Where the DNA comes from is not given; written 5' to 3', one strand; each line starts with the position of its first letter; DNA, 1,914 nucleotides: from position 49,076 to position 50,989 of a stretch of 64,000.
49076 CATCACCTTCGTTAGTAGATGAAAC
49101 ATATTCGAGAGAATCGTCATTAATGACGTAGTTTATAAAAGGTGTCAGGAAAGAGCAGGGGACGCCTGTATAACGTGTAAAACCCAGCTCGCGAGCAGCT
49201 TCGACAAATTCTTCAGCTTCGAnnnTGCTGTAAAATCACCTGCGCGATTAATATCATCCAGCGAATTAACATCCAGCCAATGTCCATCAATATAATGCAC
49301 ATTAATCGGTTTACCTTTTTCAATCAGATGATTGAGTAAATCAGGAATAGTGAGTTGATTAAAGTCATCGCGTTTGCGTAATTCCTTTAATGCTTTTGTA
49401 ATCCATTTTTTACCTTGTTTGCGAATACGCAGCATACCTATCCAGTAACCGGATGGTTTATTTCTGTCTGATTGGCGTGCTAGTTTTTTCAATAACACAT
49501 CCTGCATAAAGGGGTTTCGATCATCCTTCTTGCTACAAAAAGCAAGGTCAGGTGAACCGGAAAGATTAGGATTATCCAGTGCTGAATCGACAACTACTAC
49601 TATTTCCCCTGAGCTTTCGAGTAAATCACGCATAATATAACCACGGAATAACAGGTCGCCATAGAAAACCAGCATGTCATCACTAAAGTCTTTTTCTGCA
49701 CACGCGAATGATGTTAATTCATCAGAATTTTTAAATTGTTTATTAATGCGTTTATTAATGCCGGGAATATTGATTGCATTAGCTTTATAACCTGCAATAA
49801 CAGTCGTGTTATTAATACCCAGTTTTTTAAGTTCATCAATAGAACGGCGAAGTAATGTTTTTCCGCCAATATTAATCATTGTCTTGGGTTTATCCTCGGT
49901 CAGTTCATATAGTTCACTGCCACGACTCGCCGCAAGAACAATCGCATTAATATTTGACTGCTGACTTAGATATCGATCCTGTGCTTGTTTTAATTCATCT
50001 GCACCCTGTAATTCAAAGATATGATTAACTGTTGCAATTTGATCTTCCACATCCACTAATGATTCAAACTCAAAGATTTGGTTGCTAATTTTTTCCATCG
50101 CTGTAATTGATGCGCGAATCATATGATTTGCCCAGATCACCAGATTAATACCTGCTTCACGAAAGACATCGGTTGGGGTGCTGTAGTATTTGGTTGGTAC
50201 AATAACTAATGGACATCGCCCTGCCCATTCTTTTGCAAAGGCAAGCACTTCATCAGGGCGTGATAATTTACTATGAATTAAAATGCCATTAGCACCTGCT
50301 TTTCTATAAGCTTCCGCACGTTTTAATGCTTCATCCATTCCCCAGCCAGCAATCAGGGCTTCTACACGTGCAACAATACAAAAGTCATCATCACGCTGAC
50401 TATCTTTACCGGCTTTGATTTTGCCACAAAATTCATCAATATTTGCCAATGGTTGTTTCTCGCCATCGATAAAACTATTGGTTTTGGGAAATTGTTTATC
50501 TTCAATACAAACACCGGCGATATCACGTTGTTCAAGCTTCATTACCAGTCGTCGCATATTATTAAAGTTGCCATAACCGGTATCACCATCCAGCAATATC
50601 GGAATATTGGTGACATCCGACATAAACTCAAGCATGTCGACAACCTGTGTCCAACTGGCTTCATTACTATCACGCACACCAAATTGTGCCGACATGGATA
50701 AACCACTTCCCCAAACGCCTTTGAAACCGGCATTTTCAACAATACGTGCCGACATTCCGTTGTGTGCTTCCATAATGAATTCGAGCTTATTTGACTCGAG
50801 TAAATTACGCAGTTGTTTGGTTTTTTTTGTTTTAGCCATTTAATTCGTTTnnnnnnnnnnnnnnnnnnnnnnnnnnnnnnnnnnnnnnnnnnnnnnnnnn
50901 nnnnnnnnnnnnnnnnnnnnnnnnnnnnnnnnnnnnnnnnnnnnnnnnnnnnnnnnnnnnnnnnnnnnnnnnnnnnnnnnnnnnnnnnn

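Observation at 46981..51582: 2-aminoethylphosphonate cluster with a Ppm-cytidylyltransferase fusion plus a second nucleotidyltransferase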

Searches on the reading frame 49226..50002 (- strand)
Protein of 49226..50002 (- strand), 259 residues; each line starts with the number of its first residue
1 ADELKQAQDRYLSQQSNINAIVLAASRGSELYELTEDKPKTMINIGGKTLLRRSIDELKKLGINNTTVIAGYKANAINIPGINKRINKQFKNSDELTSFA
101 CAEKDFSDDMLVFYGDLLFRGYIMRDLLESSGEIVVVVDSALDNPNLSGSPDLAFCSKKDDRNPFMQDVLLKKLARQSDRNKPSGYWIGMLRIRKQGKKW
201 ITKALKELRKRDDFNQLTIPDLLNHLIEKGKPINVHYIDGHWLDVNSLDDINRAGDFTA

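Call 14: search_solved_structures(query=window:49226-50002:-, max_evalue=0.01, show_alignments=2)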
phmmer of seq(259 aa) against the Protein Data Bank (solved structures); distinct sequences matched with E-value up to 0.01: 15.
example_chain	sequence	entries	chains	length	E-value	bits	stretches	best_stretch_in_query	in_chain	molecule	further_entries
1jyk_A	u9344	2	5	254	8.8e-09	38.4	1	15-131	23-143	CTP:phosphocholine Cytidylyltransferase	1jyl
2ggo_A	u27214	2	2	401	2.9e-08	36.8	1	19-121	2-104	401aa long hypothetical glucose-1-phosphate thymidylyltransferase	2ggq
5z09_A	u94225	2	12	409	3.1e-07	33.4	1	19-121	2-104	Dual sugar-1-phosphate nucleotidylyltransferase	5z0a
2v0h_A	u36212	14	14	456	2.6e-06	30.4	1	18-146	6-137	BIFUNCTIONAL PROTEIN GLMU | GLUCOSAMINE-1-PHOSPHATE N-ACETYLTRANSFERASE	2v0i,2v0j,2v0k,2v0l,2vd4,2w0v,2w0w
4fce_A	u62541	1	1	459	0.00022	24.1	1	15-146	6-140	Bifunctional protein GlmU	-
3fww_A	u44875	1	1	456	0.00028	23.7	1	15-146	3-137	Bifunctional protein glmU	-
3hl3_A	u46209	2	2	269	0.00051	22.8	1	14-126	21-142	Glucose-1-phosphate thymidylyltransferase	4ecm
1tzf_A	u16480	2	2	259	0.0021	20.8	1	19-77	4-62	Glucose-1-phosphate cytidylyltransferase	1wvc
5xhw_A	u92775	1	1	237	0.0023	20.7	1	19-77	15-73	Putative 6-deoxy-D-mannoheptose pathway protein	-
6jq8_A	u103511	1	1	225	0.0023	20.7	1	20-77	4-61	Putative 6-deoxy-D-mannoheptose pathway protein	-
8hhd_A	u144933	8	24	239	0.0029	20.4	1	11-68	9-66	Nucleotidyl transferase | N-acetylmuramate alpha-1-phosphate uridylyltransferase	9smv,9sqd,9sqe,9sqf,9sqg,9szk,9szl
6pd1_A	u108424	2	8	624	0.0034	20.1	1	20-131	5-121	Nucleotidyl transferase/aminotransferase, class V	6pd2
4y7t_A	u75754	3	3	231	0.0038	20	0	19-68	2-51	Nucleotidyl transferase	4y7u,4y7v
9mh4_A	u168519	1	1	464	0.0058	19.4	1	15-117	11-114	Bifunctional protein GlmU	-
1fwy_A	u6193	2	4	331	0.0081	18.9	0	18-118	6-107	UDP-N-ACETYLGLUCOSAMINE PYROPHOSPHORYLASE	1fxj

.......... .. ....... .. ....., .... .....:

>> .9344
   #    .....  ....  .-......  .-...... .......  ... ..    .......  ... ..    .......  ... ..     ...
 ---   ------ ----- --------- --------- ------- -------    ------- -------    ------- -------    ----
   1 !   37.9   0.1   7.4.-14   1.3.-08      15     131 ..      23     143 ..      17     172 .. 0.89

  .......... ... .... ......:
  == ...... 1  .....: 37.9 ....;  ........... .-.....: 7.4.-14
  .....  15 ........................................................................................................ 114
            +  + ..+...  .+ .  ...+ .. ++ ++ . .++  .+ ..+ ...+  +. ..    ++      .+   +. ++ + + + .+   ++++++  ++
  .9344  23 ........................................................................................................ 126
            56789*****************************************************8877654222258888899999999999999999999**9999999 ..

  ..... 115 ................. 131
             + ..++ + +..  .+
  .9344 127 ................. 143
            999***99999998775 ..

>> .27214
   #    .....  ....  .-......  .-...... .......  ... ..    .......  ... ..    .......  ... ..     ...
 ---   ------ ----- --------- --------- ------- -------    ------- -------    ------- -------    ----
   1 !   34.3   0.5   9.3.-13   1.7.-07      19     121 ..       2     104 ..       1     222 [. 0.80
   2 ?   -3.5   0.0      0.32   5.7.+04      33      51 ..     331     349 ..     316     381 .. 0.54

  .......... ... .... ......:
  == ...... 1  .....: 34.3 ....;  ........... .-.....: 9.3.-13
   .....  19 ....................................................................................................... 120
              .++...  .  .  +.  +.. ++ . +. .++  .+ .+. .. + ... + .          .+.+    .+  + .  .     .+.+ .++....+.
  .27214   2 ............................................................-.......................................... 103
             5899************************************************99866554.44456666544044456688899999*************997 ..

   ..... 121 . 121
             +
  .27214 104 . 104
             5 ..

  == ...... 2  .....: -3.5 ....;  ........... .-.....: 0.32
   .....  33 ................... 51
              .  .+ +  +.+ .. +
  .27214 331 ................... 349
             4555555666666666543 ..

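Call 53: search_protein_representatives(protein=window:49226-49987:-)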
Query: 254 residues. Proteins with E-value up to 0.001 (for the whole library): 5254; up to 1e-10: 1113; up to 1e-30: 60. The best 150 are listed.
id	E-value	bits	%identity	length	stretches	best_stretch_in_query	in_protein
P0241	1.3e-67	244.2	49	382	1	5-253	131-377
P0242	1.4e-66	240.8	63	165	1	93-253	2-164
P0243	1.9e-64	233.9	51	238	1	29-253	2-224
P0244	8.3e-60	218.7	45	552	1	2-252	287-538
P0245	6.7e-53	196.1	43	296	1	5-253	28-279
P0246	3.7e-50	187.1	41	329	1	2-252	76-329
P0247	1.9e-48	181.5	51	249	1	82-253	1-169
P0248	8.7e-48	179.3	37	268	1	2-250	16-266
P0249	9.7e-48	179.2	45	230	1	37-252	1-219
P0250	1.6e-47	178.5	39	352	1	2-248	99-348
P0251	3.8e-46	174.0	64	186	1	1-126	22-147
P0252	1.2e-45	172.3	57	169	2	62-166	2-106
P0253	1.0e-44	169.2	41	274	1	10-210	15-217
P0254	8.3e-44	166.3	56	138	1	123-254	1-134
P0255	6.1e-43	163.5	38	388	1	2-252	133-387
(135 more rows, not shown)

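Call 55: predict_structure(alignment_id=A1)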
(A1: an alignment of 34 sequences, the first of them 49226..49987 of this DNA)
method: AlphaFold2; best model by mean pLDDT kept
length: 254 residues; sequences in the alignment: 34
mean_pLDDT: 85.3   pTM: 0.86
mean pLDDT of the five models: 85.3, 85.2, 85.0, 84.6, 83.8
residues with pLDDT >= 90: 136; 70-90: 84; 50-70: 25; < 50: 9
segments of 3 or more residues with pLDDT < 50: 1-9
pLDDT, mean of each block of 10 residues (from residue 1): 44 88 59 86 91 91 91 92 89 93 94 87 91 83 73 71 85 82 94 98 96 95 97 86 79 76
secondary structure, 60 per line:
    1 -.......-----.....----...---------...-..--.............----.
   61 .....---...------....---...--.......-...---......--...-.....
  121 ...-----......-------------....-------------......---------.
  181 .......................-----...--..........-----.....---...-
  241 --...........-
elements in order: H2-8 E14-18 H45-55 E60-65 E78-81 H90-96 E104-109 E112-114 H116-123 E129-134 E148-151 E165-170 E180-189 H190-203 H214-223 E229-233 E237-239 H243-253

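Call 60: fold_search(model_id=the predicted structure, library=pdb)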
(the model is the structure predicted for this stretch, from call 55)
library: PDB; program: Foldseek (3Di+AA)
matches with E <= 10: 1209; with E <= 0.001: 676
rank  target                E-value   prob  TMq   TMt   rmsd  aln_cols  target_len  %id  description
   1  6pd2_C                9.5e-16  1.00  0.76  0.33   2.8       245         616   18  PntC-AEPT: fusion protein of phosphonate-specific cytidylyltransferase and 2-aminoethylphosphonate (AEP) transaminase  (released 2019-08-07)
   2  6pd2_A                3.3e-15  1.00  0.78  0.34   2.8       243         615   18  PntC-AEPT: fusion protein of phosphonate-specific cytidylyltransferase and 2-aminoethylphosphonate (AEP) transaminase  (released 2019-08-07)
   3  1jyk                  4.9e-15  1.00  0.75  0.82   3.2       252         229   18  Catalytic Mechanism of CTP:phosphocholine Cytidylyltransferase from Streptococcus pneumoniae (LicC) (released 2002-02-22)
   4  4jd0                  5.5e-15  1.00  0.74  0.76   3.1       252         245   17  Structure of the inositol-1-phosphate CTP transferase from T. maritima. (released 2013-09-18)
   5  6pd1_A                9.7e-15  1.00  0.75  0.33   2.9       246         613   17  PntC-AEPT: fusion protein of phosphonate-specific cytidylyltransferase and 2-aminoethylphosphonate (AEP) transaminase  (released 2019-08-07)
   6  6pd1_C                1.3e-14  1.00  0.76  0.32   2.8       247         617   17  PntC-AEPT: fusion protein of phosphonate-specific cytidylyltransferase and 2-aminoethylphosphonate (AEP) transaminase  (released 2019-08-07)
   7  2ggo                  1.3e-14  1.00  0.73  0.48   3.5       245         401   22  Crystal Structure of glucose-1-phosphate thymidylyltransferase from Sulfolobus tokodaii (released 2007-03-24)
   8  6pd1_B                1.4e-14  1.00  0.76  0.33   2.6       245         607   17  PntC-AEPT: fusion protein of phosphonate-specific cytidylyltransferase and 2-aminoethylphosphonate (AEP) transaminase  (released 2019-08-07)
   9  6pd1_D                1.4e-14  1.00  0.73  0.32   3.2       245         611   18  PntC-AEPT: fusion protein of phosphonate-specific cytidylyltransferase and 2-aminoethylphosphonate (AEP) transaminase  (released 2019-08-07)
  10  5z0a_A                1.5e-14  1.00  0.72  0.47   3.4       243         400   22  ST0452(Y97N)-GlcNAc binding form (released 2018-10-31)
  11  5z0a_E                4.1e-14  1.00  0.70  0.47   3.8       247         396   22  ST0452(Y97N)-GlcNAc binding form (released 2018-10-31)
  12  4mnd                  7.3e-14  1.00  0.69  0.44   2.9       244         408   18  Crystal structure of Archaeoglobus fulgidus IPCT-DIPPS bifunctional membrane protein (released 2014-07-02)
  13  6pd2_D                8.3e-14  1.00  0.75  0.33   2.8       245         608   18  PntC-AEPT: fusion protein of phosphonate-specific cytidylyltransferase and 2-aminoethylphosphonate (AEP) transaminase  (released 2019-08-07)
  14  5z0a_C                1.1e-13  1.00  0.71  0.47   3.5       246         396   22  ST0452(Y97N)-GlcNAc binding form (released 2018-10-31)
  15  2xmh_D                1.1e-13  1.00  0.67  0.82   3.0       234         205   16  The X-ray structure of CTP:inositol-1-phosphate cytidylyltransferase from Archaeoglobus fulgidus (released 2011-05-04)
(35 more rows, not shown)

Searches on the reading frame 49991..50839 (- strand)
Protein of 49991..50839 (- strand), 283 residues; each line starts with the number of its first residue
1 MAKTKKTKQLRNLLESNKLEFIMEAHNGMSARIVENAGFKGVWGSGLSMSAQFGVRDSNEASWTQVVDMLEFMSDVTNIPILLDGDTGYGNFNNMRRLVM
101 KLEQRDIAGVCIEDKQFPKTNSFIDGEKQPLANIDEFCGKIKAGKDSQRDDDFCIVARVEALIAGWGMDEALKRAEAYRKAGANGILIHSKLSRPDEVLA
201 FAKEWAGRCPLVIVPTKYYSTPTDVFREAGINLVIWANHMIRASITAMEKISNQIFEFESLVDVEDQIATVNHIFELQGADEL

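Call 73: search_solved_structures(query=window:49991-50839:-, max_evalue=1e-10, show_alignments=1)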
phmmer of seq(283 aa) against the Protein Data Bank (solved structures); distinct sequences matched with E-value up to 1e-10: 18.
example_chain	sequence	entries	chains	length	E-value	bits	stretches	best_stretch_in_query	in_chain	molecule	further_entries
1m1b_A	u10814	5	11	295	9.2e-129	431.7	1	2-283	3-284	PHOSPHOENOLPYRUVATE PHOSPHOMUTASE | PROTEIN (PHOSPHOENOLPYRUVATE MUTASE)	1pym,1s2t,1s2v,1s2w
1s2u_A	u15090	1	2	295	1.2e-127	428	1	2-283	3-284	Phosphoenolpyruvate phosphomutase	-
5unc_A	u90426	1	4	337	2.3e-75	256.6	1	8-282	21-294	PHOSPHOENOLPYRUVATE PHOSPHOMUTASE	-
2dua_A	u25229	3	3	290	4.5e-67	229.4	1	6-281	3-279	Phosphonopyruvate hydrolase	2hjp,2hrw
4iqd_A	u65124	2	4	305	7.5e-30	107.3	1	8-276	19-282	Carboxyvinyl-carboxyphosphonate phosphorylmutase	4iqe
1zlp_A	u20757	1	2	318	1.7e-24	89.8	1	9-277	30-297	petal death protein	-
1xg3_A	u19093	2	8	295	1.7e-21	80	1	14-276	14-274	Probable methylisocitrate lyase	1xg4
1mum_A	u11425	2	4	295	5.4e-21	78.3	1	14-276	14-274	2-methylisocitrate lyase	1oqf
3eoo_A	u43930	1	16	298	2.2e-19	73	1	25-237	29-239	Methylisocitrate lyase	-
1o5q_A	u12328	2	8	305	9.9e-19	70.9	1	14-276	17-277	Probable methylisocitrate lyase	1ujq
9hra_A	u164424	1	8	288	1.8e-18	70.1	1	22-244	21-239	2-methylisocitrate lyase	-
9hgk_A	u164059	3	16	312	2.2e-18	69.7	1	22-244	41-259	2-methylisocitrate lyase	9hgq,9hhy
9hgo_A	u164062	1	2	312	5.9e-18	68.3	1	22-244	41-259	2-methylisocitrate lyase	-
9hhs_A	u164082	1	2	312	8.1e-18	67.9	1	22-244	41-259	2-methylisocitrate lyase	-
6t4v_C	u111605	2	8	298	9.9e-18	67.6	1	26-257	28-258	2-methylisocitrate lyase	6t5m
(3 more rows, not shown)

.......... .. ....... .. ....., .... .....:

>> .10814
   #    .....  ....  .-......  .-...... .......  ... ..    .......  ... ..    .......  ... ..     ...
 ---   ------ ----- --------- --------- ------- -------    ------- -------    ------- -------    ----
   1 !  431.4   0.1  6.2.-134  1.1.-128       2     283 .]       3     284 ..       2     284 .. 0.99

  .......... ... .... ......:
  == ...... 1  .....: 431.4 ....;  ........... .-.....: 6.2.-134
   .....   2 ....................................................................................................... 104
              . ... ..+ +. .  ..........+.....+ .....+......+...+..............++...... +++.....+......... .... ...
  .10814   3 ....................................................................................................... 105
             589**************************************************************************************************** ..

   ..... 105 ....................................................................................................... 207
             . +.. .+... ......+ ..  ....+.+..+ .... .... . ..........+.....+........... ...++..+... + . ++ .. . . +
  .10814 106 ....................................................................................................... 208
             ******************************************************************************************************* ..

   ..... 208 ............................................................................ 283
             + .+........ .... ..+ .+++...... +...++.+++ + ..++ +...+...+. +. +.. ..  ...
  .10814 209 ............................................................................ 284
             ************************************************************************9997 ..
